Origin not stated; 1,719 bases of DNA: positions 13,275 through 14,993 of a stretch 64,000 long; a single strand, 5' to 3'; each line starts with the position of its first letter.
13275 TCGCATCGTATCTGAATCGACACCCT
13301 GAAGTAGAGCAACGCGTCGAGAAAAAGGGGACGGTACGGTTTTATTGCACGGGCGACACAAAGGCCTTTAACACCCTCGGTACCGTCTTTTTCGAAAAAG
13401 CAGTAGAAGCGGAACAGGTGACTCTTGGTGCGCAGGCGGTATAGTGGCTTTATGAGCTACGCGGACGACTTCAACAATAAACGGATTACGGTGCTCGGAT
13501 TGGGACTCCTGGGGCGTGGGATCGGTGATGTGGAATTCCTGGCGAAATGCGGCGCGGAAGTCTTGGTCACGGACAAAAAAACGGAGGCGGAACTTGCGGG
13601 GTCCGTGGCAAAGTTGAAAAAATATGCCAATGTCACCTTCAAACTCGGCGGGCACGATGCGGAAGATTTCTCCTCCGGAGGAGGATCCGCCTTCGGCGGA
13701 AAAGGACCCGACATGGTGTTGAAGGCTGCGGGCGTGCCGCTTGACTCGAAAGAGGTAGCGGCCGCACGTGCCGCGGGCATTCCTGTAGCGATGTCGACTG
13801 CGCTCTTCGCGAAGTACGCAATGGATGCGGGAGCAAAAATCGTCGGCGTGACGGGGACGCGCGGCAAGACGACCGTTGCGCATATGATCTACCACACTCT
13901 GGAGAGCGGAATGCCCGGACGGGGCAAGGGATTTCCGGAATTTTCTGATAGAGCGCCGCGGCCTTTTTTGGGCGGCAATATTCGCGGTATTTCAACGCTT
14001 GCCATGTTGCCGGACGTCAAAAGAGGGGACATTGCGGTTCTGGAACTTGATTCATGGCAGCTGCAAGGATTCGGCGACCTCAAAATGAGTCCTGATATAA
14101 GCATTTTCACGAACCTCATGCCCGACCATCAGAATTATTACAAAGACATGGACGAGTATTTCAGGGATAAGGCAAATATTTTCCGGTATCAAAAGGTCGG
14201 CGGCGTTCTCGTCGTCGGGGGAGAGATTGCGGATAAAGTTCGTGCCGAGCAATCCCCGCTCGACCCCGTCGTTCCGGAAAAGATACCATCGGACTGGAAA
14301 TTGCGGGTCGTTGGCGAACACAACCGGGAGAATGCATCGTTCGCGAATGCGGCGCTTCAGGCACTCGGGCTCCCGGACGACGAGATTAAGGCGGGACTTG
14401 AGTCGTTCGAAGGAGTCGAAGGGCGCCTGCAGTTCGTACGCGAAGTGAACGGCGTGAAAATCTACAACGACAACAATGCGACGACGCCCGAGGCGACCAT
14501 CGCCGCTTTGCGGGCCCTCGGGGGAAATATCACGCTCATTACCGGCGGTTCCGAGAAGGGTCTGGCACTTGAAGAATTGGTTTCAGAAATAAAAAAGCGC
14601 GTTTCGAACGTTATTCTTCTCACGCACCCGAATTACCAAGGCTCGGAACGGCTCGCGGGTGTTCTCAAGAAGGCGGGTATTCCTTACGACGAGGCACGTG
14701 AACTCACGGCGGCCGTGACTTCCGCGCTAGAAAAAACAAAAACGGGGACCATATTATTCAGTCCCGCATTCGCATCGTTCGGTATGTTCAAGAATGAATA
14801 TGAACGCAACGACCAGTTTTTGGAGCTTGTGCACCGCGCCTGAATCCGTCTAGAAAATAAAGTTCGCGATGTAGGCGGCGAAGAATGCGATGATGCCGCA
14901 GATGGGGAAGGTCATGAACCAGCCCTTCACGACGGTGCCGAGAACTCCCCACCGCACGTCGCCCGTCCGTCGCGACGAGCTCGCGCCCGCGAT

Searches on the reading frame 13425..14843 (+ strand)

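Call 72: search_protein_families(library=pfam, proteins=[window:13425-14843:+], max_evalue=0.00001)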
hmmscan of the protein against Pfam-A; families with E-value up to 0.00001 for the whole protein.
window:13425-14843:+ (472 aa): 2 families
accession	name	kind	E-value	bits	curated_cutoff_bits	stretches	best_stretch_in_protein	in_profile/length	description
PF08245.18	Mur_ligase_M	-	8.1e-20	72.1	24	1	142-265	1-122/200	Mur ligase middle domain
PF02875.26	Mur_ligase_C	-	7.4e-12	46.7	28.4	1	333-444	1-122/127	Mur ligase, glutamate ligase domain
